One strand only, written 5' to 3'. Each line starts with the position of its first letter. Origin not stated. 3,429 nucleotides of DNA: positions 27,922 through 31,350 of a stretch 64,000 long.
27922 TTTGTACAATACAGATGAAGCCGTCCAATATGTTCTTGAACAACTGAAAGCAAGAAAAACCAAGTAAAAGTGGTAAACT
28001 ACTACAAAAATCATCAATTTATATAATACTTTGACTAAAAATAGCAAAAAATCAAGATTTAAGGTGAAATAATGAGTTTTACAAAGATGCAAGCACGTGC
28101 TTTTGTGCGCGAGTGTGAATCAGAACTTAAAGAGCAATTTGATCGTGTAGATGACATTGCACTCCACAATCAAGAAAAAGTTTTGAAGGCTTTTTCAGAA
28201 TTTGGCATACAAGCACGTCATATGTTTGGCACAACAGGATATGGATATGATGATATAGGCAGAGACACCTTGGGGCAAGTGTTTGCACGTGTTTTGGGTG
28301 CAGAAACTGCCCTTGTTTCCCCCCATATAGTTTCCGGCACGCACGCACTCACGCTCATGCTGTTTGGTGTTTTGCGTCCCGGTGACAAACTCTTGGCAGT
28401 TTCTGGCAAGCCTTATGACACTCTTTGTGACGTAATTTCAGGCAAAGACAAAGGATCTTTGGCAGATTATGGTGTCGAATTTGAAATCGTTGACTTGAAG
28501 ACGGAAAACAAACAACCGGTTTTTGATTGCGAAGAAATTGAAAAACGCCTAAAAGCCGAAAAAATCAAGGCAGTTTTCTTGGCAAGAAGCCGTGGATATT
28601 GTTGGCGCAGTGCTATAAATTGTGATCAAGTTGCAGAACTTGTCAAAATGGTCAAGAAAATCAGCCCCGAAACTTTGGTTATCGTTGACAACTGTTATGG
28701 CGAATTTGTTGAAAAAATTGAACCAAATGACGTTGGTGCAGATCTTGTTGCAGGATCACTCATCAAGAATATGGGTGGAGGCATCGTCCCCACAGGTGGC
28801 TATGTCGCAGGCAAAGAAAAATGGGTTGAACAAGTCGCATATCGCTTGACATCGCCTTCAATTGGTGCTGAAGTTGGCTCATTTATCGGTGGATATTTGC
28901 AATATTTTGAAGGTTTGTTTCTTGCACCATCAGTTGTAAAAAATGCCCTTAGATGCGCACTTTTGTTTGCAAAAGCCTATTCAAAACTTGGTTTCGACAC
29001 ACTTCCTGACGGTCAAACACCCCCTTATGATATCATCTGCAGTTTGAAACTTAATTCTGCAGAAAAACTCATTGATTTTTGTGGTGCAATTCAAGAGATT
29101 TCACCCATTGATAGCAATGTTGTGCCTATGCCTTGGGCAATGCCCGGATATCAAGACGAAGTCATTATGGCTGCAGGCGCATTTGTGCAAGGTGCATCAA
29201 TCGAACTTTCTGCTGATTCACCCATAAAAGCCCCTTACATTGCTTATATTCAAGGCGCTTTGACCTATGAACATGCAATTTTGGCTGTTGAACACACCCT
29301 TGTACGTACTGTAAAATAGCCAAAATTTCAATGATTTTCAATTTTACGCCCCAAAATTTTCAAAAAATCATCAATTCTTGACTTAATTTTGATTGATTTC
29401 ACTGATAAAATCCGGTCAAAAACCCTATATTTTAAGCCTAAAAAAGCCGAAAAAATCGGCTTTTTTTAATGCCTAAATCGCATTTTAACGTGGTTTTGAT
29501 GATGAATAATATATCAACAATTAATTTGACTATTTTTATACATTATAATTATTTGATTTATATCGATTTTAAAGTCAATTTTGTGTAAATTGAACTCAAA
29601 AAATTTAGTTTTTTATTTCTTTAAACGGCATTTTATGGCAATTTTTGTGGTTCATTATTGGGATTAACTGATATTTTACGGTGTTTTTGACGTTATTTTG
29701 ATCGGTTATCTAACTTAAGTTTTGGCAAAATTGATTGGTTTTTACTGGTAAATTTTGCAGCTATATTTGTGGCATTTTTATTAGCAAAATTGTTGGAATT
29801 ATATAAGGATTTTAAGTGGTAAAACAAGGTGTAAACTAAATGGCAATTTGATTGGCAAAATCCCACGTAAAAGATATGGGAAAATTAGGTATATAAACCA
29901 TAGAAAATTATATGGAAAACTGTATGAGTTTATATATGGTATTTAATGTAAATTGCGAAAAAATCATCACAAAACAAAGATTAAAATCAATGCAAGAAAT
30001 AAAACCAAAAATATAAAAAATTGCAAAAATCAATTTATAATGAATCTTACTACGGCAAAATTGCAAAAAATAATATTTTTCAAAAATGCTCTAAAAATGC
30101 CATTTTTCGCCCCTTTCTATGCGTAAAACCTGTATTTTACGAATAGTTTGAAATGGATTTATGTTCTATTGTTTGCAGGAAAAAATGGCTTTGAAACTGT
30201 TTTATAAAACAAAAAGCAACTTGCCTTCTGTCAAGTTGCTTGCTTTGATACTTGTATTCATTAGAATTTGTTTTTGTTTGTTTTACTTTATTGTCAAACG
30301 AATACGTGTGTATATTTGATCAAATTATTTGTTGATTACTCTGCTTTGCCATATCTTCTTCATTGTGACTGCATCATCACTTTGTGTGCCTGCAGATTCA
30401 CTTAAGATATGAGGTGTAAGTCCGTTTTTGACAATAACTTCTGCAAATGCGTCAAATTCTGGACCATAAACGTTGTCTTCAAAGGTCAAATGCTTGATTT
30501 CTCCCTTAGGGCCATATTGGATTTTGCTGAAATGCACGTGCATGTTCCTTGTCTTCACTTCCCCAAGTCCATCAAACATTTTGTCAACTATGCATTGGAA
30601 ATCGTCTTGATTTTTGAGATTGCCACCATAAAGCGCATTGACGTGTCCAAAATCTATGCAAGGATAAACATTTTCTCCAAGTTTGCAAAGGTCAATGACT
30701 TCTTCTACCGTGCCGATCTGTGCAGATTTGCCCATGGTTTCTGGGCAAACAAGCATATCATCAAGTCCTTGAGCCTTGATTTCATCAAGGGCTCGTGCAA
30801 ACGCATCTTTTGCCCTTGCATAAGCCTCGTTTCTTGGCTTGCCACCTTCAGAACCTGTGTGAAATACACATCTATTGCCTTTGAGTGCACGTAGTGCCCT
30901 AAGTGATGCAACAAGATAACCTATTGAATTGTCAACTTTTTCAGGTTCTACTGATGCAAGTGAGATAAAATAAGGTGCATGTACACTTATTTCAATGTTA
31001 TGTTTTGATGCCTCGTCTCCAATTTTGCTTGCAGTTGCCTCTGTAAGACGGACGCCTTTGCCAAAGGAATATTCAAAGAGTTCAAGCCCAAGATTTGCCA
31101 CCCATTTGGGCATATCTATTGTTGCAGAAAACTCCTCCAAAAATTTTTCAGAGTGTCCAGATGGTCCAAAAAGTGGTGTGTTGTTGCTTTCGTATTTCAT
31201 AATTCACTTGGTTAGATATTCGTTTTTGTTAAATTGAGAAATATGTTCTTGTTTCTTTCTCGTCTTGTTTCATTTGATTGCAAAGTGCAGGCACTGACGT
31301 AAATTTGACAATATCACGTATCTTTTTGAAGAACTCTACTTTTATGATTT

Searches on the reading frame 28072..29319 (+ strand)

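Call 49: search_protein_families(library=pfam, proteins=[window:28072-29319:+], max_evalue=0.00001)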
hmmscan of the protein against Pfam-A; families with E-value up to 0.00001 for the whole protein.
window:28072-29319:+ (415 aa): 2 families
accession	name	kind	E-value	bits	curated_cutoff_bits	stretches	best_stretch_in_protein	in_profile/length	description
PF06838.17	Met_gamma_lyase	-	1.3e-160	534.9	24.2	1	11-411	4-402/405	Methionine gamma-lyase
PF01053.26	Cys_Met_Meta_PP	-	6.9e-08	31.9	27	1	64-267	54-232/381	Cys/Met metabolism PLP-dependent enzyme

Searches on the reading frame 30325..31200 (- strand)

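Call 49: search_protein_families(library=pfam, proteins=[window:30325-31200:-], max_evalue=0.00001)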
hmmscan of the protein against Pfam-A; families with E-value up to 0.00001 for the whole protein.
window:30325-31200:- (291 aa): 1 family
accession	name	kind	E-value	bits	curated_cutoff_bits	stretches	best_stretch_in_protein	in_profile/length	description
PF01261.30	AP_endonuc_2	-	5e-25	89.1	31.1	1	32-261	2-221/249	Xylose isomerase-like TIM barrel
